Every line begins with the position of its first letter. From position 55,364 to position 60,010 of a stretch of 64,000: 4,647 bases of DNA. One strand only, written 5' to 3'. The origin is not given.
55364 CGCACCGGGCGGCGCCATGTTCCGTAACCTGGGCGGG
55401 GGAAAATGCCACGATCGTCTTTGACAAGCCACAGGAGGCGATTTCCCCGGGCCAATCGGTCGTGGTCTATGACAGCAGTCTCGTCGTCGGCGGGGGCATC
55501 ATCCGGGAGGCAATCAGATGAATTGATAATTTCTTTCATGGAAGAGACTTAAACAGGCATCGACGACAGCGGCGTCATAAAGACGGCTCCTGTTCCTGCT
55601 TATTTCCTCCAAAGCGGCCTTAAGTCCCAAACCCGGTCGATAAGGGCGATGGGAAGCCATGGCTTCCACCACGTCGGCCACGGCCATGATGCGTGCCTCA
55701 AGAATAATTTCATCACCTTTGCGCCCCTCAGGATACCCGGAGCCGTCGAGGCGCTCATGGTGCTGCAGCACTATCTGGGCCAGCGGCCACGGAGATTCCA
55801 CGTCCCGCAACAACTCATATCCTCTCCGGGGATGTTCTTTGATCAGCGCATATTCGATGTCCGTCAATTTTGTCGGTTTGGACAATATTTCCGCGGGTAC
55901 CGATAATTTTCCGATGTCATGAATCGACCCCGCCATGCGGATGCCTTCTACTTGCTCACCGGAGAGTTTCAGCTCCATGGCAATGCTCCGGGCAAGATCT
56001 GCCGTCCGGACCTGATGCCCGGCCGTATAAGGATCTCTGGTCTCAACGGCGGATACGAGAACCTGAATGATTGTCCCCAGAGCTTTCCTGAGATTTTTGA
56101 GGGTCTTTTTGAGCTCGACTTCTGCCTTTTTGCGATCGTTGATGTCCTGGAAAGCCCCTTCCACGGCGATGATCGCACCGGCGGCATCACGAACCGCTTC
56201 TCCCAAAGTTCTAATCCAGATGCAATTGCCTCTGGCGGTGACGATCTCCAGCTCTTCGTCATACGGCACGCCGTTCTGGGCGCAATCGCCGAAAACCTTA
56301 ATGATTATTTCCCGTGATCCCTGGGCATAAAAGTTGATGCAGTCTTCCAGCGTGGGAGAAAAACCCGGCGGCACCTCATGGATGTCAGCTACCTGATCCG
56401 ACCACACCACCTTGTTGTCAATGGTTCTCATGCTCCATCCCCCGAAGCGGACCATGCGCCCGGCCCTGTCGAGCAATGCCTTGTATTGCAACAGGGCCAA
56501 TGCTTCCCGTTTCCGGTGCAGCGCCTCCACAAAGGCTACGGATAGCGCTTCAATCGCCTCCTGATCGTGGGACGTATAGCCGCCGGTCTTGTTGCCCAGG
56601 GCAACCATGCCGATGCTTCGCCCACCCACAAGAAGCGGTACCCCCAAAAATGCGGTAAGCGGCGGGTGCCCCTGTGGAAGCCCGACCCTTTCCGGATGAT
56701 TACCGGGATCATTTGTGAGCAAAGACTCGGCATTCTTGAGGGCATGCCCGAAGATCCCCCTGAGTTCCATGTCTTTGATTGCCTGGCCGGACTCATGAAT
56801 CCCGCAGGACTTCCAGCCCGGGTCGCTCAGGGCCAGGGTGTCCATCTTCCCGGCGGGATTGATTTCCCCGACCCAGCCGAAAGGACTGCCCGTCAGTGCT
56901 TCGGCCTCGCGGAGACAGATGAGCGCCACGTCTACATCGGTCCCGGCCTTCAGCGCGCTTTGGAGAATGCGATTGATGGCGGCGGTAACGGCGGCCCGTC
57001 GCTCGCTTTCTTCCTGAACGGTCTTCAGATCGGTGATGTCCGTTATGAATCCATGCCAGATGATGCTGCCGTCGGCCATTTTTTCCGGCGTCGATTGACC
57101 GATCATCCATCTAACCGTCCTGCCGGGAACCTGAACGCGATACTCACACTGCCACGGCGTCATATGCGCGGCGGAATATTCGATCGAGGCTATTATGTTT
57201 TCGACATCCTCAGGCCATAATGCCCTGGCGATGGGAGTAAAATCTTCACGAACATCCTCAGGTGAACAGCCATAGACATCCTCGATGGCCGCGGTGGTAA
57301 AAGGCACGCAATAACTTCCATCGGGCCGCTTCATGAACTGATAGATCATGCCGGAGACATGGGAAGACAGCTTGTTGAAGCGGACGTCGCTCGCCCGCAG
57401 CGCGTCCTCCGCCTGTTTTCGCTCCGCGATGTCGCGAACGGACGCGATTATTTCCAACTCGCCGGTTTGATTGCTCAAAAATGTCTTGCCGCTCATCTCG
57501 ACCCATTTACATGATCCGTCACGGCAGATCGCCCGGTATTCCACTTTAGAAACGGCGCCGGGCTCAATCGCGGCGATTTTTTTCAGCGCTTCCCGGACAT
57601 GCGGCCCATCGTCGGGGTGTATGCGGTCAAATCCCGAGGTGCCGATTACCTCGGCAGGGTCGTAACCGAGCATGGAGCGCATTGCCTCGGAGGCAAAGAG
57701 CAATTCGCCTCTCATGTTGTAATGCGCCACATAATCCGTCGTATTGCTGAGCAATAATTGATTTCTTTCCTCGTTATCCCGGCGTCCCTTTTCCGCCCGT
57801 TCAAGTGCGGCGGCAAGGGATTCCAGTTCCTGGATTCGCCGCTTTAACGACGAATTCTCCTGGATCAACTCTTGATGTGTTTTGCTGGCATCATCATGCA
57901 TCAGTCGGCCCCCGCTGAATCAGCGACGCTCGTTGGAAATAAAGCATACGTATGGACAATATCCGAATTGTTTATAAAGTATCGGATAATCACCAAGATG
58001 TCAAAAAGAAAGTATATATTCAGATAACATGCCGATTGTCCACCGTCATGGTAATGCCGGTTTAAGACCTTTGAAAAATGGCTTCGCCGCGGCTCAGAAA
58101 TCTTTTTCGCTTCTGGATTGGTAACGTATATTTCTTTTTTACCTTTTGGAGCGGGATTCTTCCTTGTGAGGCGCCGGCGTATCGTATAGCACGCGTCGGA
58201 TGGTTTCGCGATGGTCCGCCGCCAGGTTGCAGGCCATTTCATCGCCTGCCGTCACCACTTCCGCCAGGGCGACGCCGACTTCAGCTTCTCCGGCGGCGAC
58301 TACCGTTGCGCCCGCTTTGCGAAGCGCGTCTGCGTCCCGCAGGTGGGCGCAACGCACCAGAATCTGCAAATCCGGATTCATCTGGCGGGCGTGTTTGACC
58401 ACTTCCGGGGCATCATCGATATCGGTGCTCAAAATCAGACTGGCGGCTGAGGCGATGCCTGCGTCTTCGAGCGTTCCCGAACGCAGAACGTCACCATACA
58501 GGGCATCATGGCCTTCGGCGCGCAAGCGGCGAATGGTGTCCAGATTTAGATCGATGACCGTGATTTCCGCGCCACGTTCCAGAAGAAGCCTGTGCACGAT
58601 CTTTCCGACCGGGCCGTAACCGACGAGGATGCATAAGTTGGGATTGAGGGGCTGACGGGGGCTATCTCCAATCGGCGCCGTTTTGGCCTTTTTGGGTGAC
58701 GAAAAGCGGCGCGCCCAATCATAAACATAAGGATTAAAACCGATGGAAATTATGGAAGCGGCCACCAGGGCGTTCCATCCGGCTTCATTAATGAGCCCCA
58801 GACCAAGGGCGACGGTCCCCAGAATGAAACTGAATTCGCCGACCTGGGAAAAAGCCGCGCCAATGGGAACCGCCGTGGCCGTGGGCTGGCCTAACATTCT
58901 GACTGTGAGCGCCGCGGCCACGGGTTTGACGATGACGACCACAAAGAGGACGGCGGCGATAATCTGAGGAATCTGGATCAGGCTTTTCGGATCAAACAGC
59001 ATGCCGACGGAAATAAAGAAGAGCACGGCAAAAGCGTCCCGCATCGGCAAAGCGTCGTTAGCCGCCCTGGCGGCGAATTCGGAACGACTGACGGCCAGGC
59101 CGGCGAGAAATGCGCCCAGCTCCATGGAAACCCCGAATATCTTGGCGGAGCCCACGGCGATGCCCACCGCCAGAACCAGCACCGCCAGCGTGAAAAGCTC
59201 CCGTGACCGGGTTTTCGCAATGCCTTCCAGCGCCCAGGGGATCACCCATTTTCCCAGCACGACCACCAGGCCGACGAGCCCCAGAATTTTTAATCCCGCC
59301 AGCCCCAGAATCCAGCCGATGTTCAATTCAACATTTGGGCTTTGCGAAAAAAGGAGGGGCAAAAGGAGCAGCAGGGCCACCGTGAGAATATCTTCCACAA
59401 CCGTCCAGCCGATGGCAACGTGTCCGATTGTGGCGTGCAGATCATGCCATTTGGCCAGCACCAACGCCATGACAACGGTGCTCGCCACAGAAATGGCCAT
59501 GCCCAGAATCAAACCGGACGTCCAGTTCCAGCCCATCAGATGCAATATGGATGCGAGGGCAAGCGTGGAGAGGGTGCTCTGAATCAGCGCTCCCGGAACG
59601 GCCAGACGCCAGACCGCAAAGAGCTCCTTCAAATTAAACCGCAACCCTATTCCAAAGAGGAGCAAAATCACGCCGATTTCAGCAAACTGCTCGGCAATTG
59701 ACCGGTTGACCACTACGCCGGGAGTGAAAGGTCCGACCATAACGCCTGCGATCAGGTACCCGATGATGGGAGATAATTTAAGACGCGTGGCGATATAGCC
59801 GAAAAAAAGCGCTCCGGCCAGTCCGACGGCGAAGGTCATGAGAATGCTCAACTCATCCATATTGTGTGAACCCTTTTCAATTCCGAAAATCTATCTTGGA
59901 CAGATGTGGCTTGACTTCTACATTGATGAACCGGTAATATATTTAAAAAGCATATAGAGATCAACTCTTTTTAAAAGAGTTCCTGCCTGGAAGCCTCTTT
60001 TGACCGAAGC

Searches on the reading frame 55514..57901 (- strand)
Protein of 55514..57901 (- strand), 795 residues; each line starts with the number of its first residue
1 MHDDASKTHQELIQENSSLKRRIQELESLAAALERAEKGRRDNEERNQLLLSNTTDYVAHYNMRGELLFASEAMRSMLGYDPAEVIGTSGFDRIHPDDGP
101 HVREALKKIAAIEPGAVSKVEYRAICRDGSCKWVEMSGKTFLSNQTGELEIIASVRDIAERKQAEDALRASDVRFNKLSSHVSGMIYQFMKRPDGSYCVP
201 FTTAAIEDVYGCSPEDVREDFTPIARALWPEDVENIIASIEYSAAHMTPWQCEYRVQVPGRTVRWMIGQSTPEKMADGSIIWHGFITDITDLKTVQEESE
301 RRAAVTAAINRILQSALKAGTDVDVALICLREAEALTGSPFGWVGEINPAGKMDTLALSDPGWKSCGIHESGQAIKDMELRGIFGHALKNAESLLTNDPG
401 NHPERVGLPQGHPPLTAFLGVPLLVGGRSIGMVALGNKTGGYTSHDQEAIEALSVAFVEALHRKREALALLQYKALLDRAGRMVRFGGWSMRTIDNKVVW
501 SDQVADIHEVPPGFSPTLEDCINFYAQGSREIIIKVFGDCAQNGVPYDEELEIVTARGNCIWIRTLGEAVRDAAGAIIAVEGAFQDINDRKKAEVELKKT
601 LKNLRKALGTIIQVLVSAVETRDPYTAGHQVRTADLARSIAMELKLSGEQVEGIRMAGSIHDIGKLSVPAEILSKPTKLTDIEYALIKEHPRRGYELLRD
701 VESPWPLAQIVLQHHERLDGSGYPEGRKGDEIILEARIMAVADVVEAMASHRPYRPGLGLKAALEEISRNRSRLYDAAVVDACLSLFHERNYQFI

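Call 80: search_protein_families(library=pfam, proteins=[window:55514-57901:-], max_evalue=0.00001)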
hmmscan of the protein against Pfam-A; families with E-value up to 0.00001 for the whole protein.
window:55514-57901:- (795 aa): 8 families
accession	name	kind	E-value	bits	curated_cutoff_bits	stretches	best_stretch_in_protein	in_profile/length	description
PF13487.12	HD_5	-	5.2e-39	134.1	27.2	1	614-779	2-170/170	HD domain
PF08447.18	PAS_3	-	3.1e-37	127.1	25.6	3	68-152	2-85/89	PAS fold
PF13185.12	GAF_2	-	2.1e-20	73.7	28.6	1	324-456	6-130/136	GAF domain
PF01966.28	HD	-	2.7e-20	73.2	22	1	627-748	2-116/116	HD domain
PF13426.13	PAS_9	-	2.6e-15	57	27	1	61-160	7-103/103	PAS domain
PF08448.16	PAS_4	-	3e-12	47.2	23.1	1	52-163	2-110/110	PAS fold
PF00989.32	PAS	-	6.2e-10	39.5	22.6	1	46-158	2-113/113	PAS fold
PF01590.32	GAF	-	1.5e-08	35.6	22.4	1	346-455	34-127/133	GAF domain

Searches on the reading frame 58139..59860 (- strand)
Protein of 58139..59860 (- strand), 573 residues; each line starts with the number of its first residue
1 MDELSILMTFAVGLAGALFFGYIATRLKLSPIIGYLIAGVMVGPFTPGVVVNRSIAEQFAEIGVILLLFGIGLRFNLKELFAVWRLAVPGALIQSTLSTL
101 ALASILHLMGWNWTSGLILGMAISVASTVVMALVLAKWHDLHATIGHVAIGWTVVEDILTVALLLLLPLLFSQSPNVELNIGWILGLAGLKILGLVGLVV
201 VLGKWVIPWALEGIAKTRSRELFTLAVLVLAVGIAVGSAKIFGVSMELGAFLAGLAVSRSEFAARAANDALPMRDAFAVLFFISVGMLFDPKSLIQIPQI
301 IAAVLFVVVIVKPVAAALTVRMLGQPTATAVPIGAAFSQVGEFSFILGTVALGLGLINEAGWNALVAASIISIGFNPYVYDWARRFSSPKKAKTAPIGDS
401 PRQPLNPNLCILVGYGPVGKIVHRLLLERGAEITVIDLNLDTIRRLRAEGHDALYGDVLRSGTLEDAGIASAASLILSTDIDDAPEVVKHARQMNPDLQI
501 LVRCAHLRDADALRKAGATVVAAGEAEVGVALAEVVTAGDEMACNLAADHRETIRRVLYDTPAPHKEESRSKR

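Call 80: search_protein_families(library=pfam, proteins=[window:58139-59860:-], max_evalue=0.00001)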
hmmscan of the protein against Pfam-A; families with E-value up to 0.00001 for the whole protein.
window:58139-59860:- (573 aa): 2 families
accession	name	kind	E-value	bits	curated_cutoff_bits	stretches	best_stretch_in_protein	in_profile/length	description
PF00999.27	Na_H_Exchanger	-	5.1e-53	180.7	26.2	1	17-376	4-370/375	Sodium/hydrogen exchanger, transmembrane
PF02254.24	TrkA_N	-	7e-20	71.9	23.8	1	411-521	2-113/116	TrkA-N domain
